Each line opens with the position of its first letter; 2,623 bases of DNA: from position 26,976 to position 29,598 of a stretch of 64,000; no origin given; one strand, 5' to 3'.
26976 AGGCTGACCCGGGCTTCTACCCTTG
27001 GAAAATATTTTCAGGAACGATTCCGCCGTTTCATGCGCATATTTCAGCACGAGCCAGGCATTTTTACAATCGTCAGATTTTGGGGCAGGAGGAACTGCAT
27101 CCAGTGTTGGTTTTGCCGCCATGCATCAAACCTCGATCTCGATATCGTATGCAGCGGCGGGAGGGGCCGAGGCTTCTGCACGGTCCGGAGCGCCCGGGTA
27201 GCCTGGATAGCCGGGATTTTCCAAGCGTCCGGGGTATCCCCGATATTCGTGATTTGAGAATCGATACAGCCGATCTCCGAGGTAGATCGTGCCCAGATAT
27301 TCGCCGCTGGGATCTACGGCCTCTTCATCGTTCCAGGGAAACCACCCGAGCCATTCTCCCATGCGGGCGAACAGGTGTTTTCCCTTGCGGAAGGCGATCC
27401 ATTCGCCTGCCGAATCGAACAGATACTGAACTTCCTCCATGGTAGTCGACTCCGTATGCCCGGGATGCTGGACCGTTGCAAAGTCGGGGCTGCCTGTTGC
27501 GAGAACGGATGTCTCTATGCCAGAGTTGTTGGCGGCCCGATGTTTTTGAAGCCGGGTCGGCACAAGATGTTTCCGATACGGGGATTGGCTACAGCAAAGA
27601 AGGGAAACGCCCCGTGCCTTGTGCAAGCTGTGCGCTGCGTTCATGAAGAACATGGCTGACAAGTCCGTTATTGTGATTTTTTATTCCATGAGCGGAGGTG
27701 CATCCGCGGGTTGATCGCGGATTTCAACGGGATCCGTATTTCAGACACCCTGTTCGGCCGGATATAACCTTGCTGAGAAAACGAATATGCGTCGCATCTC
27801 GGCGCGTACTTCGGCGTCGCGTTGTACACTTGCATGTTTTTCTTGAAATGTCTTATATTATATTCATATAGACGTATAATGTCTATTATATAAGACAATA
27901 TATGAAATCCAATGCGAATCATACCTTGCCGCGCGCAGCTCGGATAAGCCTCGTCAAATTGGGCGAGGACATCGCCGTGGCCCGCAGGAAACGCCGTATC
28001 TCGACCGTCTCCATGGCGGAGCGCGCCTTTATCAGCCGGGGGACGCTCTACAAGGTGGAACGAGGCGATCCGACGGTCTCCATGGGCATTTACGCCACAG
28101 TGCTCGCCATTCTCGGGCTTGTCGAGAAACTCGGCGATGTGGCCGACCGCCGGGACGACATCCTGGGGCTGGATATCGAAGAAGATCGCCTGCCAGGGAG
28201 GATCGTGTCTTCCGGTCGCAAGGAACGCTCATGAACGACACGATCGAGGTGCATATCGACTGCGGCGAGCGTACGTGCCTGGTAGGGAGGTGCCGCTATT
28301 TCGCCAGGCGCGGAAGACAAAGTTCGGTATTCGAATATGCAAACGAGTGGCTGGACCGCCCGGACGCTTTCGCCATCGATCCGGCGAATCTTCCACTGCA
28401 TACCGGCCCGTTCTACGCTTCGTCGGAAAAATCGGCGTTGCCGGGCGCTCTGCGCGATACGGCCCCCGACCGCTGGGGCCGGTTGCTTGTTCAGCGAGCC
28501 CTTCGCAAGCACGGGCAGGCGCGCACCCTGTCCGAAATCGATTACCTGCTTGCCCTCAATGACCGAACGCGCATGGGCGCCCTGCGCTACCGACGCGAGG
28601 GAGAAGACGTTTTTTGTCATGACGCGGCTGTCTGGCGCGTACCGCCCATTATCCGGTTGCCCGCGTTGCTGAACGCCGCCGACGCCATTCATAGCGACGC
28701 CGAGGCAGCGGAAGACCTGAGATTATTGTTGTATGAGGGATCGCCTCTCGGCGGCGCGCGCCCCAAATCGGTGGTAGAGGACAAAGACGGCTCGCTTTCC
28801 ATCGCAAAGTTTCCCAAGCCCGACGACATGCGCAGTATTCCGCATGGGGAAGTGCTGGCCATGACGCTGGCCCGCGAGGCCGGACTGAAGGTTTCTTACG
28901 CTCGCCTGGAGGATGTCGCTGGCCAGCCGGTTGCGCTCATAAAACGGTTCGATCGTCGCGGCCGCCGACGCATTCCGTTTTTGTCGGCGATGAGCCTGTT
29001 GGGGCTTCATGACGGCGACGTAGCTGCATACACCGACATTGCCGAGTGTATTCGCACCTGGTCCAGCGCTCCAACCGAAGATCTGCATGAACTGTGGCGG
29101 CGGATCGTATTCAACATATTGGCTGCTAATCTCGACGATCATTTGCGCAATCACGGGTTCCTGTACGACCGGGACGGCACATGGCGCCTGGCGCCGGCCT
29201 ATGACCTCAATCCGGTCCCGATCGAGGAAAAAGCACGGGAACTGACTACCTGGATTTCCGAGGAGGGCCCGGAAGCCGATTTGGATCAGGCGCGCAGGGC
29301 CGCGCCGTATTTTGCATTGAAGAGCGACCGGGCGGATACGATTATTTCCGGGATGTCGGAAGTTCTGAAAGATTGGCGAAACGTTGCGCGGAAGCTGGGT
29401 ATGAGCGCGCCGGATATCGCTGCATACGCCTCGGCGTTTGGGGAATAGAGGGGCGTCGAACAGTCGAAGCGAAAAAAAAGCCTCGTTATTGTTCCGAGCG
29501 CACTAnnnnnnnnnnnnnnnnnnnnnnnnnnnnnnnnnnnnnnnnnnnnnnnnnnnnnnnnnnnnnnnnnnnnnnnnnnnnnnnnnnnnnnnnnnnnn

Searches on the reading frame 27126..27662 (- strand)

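Call 4: search_protein_families(library=pfam, proteins=[window:27126-27662:-], max_evalue=1)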
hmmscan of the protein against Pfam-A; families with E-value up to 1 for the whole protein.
window:27126-27662:- (178 aa): 1 family
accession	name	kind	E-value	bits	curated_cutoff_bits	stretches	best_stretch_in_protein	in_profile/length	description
PF21784.3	Bflower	-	4.5e-05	24.2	25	1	77-120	16-57/116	4-fold beta flower protein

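Call 18: search_protein_families(library=padloc, proteins=[window:27126-27662:-], max_evalue=1)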
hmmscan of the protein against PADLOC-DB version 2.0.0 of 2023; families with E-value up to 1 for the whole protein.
window:27126-27662:- (178 aa): 0 families

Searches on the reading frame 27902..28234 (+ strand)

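Call 4: search_protein_families(library=pfam, proteins=[window:27902-28234:+], max_evalue=1)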
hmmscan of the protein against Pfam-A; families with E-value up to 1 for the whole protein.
window:27902-28234:+ (110 aa): 3 families
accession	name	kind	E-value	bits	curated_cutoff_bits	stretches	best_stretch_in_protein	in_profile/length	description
PF13560.12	HTH_31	-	0.00017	22.3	27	1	20-73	2-56/64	Helix-turn-helix domain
PF13443.12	HTH_26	-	0.011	16.4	22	1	28-72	6-51/63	Cro/C1-type HTH DNA-binding domain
PF01381.28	HTH_3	-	0.13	12.7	23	1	27-64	4-41/55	Helix-turn-helix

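Call 5: search_protein_families(library=ncbifam, proteins=[window:27902-28234:+], max_evalue=1)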
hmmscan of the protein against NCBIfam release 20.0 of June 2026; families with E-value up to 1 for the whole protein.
window:27902-28234:+ (110 aa): 4 families
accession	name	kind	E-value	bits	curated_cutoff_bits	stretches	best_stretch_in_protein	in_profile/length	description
TIGR03070.1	couple_hipB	subfamily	6.7e-05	22.8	71.65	1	19-73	2-56/58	type II toxin-antitoxin system Y4mF family antitoxin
NF003162.0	PRK04140.1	equivalog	0.0025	16.9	263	1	21-71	128-178/317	transcriptional regulator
NF006015.0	PRK08154.1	subfamily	0.003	16.7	204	1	12-72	23-83/314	anaerobic benzoate catabolism transcriptional regulator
NF046032.1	TransRegSlrRBacil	equivalog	0.12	12.4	250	1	21-55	3-37/149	HTH-type transcriptional regulator SlrR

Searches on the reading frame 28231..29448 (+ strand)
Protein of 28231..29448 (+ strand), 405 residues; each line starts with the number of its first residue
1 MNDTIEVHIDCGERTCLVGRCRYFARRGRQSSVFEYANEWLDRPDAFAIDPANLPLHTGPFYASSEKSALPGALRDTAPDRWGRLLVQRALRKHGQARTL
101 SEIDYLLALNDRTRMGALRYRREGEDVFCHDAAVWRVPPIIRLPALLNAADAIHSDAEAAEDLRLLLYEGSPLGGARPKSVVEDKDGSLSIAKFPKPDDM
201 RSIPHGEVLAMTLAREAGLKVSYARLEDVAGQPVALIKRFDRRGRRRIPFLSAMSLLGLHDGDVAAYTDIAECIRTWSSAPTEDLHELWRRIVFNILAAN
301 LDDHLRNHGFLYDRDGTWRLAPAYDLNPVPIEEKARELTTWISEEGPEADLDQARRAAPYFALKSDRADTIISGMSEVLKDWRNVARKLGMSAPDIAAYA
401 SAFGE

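Call 4: search_protein_families(library=pfam, proteins=[window:28231-29448:+], max_evalue=1)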
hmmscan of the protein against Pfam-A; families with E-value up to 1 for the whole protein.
window:28231-29448:+ (405 aa): 4 families
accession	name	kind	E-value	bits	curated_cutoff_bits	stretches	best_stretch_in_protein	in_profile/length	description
PF07804.18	HipA_C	-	2.3e-49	168.4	30.5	1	173-382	3-213/213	HipA-like C-terminal domain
PF13657.11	Couple_hipA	-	9.3e-08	32.9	22.5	1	25-120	14-98/99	HipA N-terminal domain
PF00531.28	Death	-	0.0063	17.1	22.6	1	372-399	8-35/86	Death domain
PF10145.14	PhageMin_Tail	-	0.23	11.7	33.2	1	335-403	58-124/201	Phage-related minor tail protein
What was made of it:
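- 27902..29448 (+): CONTEXT ONLY: hipB (27902-28234) and hipA (28231-29448), convergent with A. Judged to be a variable insertion, not a partner. Pfam HipA_C E = 2e-49 and Couple_hipA (call 4).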

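Call 5: search_protein_families(library=ncbifam, proteins=[window:28231-29448:+], max_evalue=1)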
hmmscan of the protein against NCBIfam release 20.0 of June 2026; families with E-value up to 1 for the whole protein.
window:28231-29448:+ (405 aa): 1 family
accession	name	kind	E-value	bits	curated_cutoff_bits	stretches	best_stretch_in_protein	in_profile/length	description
NF007297.0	PRK09775.1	equivalog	4.1e-11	42.3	401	1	170-388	203-437/446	type II toxin-antitoxin system HipA family toxin YjjJ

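Call 18: search_protein_families(library=padloc, proteins=[window:28231-29448:+], max_evalue=1)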
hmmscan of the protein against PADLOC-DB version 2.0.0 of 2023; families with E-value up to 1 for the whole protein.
window:28231-29448:+ (405 aa): 2 families
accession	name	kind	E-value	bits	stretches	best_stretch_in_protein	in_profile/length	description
PDLC04340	PDC-M03A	-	2.7e-05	21.8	1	192-325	35-166/280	-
PDLC04344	PDC-M03A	-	0.034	11.6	1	292-325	154-187/305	-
